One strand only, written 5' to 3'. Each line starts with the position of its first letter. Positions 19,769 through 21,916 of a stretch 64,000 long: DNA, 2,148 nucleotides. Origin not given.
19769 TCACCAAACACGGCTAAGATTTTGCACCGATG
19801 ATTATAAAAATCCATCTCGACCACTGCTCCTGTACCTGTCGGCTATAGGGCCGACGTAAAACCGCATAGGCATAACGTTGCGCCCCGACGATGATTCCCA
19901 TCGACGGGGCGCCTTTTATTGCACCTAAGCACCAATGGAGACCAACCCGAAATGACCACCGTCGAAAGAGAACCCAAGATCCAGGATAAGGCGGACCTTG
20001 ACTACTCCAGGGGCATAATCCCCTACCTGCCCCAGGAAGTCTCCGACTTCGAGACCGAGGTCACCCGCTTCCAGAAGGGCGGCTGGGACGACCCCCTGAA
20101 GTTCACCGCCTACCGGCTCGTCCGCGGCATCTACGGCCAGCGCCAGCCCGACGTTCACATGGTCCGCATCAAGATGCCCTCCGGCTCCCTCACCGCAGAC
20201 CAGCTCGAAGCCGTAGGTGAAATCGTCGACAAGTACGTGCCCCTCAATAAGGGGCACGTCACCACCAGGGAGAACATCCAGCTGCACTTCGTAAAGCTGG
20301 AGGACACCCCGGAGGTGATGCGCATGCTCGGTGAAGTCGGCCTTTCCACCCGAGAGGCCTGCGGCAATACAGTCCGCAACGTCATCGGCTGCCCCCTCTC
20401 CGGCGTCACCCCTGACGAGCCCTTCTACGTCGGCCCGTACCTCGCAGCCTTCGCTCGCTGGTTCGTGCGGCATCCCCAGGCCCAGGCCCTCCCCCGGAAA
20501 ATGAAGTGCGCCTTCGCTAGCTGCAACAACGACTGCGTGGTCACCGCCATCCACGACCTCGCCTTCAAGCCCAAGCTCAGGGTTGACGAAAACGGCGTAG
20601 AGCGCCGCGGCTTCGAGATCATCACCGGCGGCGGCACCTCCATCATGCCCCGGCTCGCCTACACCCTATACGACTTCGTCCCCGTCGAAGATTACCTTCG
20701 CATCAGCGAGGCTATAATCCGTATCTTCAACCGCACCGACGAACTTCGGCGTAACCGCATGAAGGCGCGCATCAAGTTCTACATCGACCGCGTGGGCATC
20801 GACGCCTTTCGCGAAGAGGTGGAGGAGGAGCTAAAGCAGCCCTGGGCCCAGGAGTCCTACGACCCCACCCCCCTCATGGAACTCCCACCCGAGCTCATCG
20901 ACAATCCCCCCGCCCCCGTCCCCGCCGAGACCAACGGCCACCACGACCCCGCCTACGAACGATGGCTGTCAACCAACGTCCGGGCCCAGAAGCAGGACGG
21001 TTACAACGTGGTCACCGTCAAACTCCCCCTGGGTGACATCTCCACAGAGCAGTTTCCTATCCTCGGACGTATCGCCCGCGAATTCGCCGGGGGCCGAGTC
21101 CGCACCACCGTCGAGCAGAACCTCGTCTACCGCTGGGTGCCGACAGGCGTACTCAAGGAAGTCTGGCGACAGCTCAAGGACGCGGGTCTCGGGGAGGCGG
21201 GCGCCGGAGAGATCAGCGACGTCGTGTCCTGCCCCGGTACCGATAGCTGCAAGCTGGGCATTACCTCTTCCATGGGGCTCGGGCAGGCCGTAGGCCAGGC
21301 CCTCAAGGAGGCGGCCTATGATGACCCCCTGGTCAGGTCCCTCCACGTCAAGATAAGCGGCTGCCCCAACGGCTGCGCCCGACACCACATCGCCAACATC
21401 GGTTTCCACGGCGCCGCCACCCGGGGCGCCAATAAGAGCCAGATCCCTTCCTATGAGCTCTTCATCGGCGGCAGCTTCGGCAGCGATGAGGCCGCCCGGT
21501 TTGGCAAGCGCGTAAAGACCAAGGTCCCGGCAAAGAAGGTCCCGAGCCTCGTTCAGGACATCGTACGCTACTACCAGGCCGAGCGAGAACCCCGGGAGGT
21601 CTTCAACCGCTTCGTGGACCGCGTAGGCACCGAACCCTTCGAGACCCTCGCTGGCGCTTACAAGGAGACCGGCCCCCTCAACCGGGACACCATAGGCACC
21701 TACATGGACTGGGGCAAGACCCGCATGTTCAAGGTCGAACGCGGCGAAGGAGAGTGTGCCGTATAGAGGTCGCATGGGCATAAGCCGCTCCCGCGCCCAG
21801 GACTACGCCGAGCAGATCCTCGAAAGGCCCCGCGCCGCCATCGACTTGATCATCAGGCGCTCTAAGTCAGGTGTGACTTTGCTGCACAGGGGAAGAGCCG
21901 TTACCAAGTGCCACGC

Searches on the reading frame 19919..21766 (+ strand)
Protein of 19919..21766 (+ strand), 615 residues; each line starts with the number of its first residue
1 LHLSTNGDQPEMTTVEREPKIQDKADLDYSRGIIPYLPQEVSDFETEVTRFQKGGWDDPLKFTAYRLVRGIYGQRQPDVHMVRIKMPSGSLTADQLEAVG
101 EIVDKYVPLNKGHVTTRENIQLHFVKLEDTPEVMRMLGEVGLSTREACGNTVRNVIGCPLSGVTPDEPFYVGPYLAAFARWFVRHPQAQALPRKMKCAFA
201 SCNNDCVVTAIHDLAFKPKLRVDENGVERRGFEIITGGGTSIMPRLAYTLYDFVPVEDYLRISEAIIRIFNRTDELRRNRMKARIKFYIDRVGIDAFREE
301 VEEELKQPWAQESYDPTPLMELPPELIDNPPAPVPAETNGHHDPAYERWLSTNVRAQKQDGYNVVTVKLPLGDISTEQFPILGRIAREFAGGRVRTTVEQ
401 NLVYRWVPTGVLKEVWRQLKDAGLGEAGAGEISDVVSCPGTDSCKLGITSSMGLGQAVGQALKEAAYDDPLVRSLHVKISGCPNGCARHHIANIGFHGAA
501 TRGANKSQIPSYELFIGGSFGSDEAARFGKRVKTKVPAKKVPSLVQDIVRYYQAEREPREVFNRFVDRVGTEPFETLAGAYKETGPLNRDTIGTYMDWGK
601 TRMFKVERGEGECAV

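Call 14: find_encoding_contigs(protein=window:19919-21766:+, flank=10000, max_places=10)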
Protein window:19919-21766:+ (615 aa): no gene with exactly this product is on record in the collection.
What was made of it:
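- Tried and rejected: Looking up the exact sulfite-reductase ORF failed because I chose the wrong start codon (call 14).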

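Call 16: find_homologous_proteins(query=window:19919-21766:+, max_evalue=1e-100)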
Query window:19919-21766:+ (615 aa): 7943 proteins with E <= 1e-100 among 8000 candidates; the best 120 are listed.
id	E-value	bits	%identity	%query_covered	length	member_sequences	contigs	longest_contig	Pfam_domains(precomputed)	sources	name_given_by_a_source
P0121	0.0e+0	1388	99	98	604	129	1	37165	PF01077.28,PF03460.23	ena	-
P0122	0.0e+0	1122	76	98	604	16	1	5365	PF01077.28,PF03460.23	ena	-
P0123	0.0e+0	1028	70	98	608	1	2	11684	PF01077.28,PF03460.23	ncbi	ncbi:MAG: nitrite/sulfite reductase [Dehalococcoidia bacterium]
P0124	0.0e+0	1024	70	98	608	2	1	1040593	PF01077.28,PF03460.23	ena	-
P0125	0.0e+0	1022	70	98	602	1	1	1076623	PF01077.28,PF03460.23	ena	-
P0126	0.0e+0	1020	70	98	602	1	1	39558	PF01077.28,PF03460.23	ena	-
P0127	0.0e+0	1019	70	98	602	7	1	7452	PF01077.28,PF03460.23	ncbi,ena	ncbi:MAG: nitrite/sulfite reductase [Chloroflexota bacterium]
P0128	0.0e+0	1017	69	98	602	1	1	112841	PF01077.28,PF03460.23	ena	-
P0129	0.0e+0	1013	69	98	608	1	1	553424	PF01077.28,PF03460.23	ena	-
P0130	0.0e+0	1012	69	98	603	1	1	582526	PF01077.28,PF03460.23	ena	-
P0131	0.0e+0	1012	69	98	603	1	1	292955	PF01077.28,PF03460.23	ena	-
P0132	1.5e-297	1007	69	98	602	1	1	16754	PF01077.28,PF03460.23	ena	-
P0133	5.0e-297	1005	69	98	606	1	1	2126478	PF01077.28,PF03460.23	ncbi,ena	-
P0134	5.2e-297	1005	68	98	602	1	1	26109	PF01077.28,PF03460.23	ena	-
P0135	6.5e-297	1004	69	98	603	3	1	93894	PF01077.28,PF03460.23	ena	-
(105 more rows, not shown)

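Call 24: find_encoding_contigs(protein=P0121, flank=8000, max_places=6)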
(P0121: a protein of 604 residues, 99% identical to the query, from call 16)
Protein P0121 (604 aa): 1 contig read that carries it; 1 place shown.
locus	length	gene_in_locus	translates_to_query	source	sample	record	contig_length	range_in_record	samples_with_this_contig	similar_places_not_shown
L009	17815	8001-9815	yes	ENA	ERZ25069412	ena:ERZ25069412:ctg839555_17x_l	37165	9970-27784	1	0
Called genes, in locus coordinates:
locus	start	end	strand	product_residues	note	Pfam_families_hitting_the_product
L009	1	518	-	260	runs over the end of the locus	-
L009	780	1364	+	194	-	-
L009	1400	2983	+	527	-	PF00581:Rhodanese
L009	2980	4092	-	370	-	PF02746:MR_MLE_N, PF13378:MR_MLE_C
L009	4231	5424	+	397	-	PF01321:Creatinase_N, PF00557:Peptidase_M24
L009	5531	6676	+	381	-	-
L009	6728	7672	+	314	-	-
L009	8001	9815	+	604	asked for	PF03460:NIR_SIR_ferr, PF01077:NIR_SIR, PF03460:NIR_SIR_ferr, PF01077:NIR_SIR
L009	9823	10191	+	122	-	-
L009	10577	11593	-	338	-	PF00892:EamA, PF10639:TMEM234 (faint), PF00892:EamA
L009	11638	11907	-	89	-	-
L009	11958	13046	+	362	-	PF00202:Aminotran_3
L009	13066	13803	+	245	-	PF01019:G_glu_transpept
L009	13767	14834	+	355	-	PF01019:G_glu_transpept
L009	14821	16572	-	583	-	PF00528:BPD_transp_1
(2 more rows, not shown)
